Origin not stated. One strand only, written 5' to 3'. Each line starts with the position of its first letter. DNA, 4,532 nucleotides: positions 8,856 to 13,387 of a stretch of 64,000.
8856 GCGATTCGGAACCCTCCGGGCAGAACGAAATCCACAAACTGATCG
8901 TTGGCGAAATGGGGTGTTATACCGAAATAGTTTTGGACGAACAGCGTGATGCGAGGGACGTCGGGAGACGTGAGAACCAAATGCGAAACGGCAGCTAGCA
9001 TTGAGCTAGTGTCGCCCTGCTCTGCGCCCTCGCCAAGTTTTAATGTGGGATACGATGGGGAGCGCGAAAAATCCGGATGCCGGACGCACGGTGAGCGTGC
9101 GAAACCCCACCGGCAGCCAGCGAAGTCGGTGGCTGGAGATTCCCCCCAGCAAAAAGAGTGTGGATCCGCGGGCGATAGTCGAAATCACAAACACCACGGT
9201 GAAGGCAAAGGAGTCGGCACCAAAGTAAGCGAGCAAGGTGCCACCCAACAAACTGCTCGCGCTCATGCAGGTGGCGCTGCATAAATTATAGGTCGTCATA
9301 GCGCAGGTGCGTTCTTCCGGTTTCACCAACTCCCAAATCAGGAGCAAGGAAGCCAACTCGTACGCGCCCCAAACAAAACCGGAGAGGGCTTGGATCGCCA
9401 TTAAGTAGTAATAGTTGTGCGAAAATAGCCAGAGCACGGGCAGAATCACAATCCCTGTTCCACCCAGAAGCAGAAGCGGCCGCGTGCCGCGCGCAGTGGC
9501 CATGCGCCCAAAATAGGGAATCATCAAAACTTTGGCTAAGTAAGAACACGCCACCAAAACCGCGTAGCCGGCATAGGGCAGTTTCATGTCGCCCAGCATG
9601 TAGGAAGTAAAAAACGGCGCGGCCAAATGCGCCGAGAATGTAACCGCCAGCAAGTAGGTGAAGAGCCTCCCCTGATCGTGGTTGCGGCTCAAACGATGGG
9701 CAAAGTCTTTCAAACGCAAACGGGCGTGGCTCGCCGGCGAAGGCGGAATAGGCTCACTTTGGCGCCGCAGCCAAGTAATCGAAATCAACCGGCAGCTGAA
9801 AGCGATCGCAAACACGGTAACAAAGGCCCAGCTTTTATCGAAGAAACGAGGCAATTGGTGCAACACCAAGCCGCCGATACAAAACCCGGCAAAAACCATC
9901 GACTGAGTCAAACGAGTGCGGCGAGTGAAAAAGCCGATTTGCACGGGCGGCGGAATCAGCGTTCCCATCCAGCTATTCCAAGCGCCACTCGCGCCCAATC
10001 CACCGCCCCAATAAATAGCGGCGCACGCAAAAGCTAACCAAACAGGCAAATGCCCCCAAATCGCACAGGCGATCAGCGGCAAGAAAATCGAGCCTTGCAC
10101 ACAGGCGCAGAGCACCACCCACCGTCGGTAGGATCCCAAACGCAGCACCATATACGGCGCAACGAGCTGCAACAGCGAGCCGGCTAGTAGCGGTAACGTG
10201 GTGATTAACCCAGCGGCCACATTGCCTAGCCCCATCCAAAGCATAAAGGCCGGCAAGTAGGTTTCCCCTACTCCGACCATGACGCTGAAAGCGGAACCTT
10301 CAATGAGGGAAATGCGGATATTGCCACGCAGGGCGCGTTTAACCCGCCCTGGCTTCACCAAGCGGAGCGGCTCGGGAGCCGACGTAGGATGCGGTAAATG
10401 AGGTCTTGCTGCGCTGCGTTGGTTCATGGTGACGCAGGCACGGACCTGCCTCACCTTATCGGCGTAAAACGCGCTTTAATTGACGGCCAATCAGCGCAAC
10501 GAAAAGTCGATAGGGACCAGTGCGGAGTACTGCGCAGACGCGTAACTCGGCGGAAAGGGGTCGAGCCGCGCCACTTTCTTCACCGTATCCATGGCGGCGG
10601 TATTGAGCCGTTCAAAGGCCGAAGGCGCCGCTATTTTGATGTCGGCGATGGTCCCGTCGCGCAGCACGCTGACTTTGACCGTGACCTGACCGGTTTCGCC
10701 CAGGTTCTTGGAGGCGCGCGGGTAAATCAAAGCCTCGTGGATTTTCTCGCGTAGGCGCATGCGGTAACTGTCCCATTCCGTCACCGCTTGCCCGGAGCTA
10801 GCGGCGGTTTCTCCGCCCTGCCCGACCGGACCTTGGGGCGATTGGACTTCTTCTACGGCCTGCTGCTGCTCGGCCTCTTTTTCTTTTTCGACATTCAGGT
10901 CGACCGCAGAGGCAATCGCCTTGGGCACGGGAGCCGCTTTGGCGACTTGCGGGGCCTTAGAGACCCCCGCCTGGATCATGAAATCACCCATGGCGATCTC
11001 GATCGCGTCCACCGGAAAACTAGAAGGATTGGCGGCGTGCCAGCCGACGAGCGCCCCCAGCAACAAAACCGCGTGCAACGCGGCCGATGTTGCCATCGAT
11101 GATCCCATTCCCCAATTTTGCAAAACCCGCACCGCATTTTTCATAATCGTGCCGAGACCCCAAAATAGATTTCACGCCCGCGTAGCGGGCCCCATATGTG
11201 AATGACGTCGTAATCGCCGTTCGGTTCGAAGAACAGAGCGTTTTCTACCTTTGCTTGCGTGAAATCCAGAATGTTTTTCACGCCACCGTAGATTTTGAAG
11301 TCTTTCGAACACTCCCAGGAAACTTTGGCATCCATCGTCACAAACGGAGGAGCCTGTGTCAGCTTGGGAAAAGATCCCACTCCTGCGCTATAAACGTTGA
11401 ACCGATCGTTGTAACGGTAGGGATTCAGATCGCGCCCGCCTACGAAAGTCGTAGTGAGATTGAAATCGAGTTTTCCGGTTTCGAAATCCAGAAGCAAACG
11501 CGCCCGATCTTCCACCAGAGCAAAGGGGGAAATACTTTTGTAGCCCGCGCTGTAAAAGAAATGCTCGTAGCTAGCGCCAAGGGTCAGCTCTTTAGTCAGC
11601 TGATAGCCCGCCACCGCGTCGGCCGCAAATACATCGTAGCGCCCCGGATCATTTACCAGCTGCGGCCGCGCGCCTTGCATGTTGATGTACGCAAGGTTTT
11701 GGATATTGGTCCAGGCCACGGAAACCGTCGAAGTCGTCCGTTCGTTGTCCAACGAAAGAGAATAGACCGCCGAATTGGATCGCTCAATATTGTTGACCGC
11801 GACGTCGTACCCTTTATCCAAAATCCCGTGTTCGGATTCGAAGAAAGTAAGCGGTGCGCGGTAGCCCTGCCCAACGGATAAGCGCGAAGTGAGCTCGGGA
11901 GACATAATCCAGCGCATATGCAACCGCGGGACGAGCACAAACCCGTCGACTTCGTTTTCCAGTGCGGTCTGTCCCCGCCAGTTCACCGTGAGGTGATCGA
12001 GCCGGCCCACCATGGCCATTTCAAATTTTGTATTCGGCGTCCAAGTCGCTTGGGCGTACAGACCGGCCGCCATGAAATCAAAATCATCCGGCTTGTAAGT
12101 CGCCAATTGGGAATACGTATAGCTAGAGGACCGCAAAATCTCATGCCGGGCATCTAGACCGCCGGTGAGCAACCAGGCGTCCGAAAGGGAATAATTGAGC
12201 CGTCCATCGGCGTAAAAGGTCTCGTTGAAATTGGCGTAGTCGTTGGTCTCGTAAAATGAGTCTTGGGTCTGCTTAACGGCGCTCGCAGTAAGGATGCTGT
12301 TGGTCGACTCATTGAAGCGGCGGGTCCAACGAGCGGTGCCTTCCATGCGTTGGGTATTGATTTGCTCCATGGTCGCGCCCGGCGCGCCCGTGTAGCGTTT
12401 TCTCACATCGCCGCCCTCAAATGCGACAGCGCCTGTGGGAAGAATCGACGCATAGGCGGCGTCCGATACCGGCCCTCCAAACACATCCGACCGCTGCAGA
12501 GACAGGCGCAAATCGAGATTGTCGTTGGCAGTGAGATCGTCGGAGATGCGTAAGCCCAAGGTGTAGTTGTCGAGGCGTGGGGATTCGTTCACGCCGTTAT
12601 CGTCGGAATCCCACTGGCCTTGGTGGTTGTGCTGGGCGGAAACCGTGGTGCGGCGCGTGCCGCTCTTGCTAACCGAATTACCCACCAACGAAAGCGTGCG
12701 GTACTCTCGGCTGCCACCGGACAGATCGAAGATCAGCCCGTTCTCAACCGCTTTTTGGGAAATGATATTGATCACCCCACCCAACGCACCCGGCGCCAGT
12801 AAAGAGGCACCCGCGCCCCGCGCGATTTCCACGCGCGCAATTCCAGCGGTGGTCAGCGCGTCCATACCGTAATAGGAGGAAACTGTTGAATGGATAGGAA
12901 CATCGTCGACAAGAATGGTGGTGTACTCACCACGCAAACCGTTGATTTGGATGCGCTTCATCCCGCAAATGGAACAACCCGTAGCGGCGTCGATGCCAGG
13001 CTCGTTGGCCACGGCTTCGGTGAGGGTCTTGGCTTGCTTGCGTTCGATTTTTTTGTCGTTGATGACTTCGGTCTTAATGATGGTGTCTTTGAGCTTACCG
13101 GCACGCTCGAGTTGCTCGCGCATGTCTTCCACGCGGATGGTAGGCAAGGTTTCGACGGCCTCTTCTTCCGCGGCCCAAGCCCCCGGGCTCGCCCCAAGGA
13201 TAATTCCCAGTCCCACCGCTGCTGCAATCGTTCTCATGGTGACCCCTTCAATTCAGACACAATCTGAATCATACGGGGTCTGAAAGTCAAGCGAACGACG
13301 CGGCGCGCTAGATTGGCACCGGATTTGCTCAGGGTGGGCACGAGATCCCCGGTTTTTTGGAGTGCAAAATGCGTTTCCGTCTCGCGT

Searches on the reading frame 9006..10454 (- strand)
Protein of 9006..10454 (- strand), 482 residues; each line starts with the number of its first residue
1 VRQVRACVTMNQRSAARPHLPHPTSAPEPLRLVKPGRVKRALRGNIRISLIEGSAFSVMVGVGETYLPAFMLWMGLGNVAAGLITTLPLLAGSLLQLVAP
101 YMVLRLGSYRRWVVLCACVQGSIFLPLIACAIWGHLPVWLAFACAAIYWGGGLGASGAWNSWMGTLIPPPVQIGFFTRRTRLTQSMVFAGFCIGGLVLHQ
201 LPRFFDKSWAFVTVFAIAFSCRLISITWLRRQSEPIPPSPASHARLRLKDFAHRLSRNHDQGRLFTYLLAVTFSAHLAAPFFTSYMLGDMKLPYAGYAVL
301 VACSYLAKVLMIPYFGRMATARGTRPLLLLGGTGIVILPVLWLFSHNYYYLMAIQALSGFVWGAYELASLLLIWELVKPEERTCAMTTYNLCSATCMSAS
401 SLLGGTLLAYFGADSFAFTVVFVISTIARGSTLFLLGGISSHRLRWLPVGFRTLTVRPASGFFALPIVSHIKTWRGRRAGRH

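Call 17: search_protein_families(library=ncbifam, proteins=[window:9006-10454:-], max_evalue=0.00001)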
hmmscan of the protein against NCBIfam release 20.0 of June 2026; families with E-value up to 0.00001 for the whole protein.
window:9006-10454:- (482 aa): 1 family
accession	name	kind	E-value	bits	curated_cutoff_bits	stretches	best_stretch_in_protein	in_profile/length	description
TIGR00880.1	2_A_01_02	superfamily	2.2e-07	31.1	131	1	300-428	3-130/141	multidrug resistance protein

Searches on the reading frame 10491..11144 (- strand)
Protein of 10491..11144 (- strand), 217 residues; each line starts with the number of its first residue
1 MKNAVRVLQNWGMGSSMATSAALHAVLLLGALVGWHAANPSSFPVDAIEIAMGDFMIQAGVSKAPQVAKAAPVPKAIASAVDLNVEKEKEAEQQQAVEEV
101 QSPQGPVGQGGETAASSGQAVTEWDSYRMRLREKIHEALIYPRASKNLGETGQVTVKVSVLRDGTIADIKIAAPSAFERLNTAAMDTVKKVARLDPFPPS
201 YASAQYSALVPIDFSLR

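Call 17: search_protein_families(library=ncbifam, proteins=[window:10491-11144:-], max_evalue=0.00001)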
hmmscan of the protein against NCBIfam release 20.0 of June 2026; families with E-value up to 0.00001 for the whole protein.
window:10491-11144:- (217 aa): 1 family
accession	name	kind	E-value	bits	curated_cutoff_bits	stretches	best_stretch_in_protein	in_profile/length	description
TIGR01352.1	tonB_Cterm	subfamily_domain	2.5e-13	50.2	27.1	1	140-216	2-75/76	TonB family protein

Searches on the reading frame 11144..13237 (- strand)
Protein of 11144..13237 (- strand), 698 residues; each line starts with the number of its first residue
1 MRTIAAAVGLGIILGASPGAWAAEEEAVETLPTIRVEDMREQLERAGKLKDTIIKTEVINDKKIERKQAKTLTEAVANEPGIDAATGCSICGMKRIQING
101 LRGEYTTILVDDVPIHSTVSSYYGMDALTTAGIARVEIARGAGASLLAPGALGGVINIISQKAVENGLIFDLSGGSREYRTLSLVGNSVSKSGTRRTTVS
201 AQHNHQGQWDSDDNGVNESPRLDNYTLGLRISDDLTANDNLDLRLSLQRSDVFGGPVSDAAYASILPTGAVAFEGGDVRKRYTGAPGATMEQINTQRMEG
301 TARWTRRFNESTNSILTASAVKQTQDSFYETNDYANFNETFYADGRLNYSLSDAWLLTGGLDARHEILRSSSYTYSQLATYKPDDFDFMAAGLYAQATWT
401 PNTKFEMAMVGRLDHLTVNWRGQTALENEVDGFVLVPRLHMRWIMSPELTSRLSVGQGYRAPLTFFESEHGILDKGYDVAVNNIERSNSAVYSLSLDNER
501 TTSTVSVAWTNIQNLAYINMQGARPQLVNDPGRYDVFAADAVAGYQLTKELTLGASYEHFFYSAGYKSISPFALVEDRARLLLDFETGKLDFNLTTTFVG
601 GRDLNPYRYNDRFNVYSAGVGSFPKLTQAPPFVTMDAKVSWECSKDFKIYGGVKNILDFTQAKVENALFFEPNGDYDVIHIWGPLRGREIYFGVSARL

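Call 9: search_protein_families(library=ncbifam, proteins=[window:11144-13237:-], max_evalue=0.1)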
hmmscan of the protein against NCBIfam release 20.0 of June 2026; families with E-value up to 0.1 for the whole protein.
window:11144-13237:- (698 aa): 21 families
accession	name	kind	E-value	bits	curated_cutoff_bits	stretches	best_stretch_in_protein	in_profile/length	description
TIGR01785.1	TonB-hemin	subfamily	7.7e-19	67.6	316.85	1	48-462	14-441/677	TonB-dependent heme/hemoglobin receptor family protein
TIGR01786.1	TonB-hemlactrns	subfamily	5.9e-18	64.6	323.75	2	47-163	16-136/719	TonB-dependent hemoglobin/transferrin/lactoferrin family receptor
TIGR01779.1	TonB-B12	equivalog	9.9e-16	57.4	599.7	1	50-658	43-590/614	TonB-dependent vitamin B12 receptor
NF007926.1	PRK10641.1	equivalog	7.2e-15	54.6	836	1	54-205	46-194/617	TonB-dependent vitamin B12 receptor BtuB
NF010038.0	PRK13513.1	equivalog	7.6e-13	47.9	942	1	48-165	48-169/659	ligand-gated channel protein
NF007478.2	PRK10064.1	equivalog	4.2e-12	45.1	745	1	48-163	43-160/663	catecholate siderophore receptor CirA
NF010010.0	PRK13483.1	equivalog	4.4e-12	44.8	927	1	47-165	45-167/660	ligand-gated channel protein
NF050067.1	TonBEntbctnRecCfrA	equivalog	2.2e-11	42.8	1200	1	49-165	40-162/698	TonB-dependent ferric enterobactin receptor CfrA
NF010012.0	PRK13486.1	equivalog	3.6e-11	42.2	924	1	48-165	38-162/696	TonB-dependent receptor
NF010048.1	PRK13524.1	subfamily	4.7e-11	41.9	493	1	56-165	57-180/744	FepA family TonB-dependent siderophore receptor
NF010011.0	PRK13484.1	equivalog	9.1e-11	40.7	1197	1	48-166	43-163/682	IreA family TonB-dependent siderophore receptor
NF053590.1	TonB_dep_TOL0244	equivalog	8.3e-10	37.9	645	1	45-415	21-352/604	TOL_0244 family TonB-dependent receptor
NF010051.0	PRK13528.1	subfamily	9.9e-09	34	583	1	55-165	52-176/727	FepA family TonB-dependent siderophore receptor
NF052649.1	TonRcptRhtA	equivalog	6.3e-08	31.3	1100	1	24-169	34-175/744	TonB-dependent siderophore receptor RhtA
NF038079.1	TonB_sider_MxcH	equivalog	8.4e-08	30.7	925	1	44-166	124-244/792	TonB-dependent siderophore myxochelin receptor MxcH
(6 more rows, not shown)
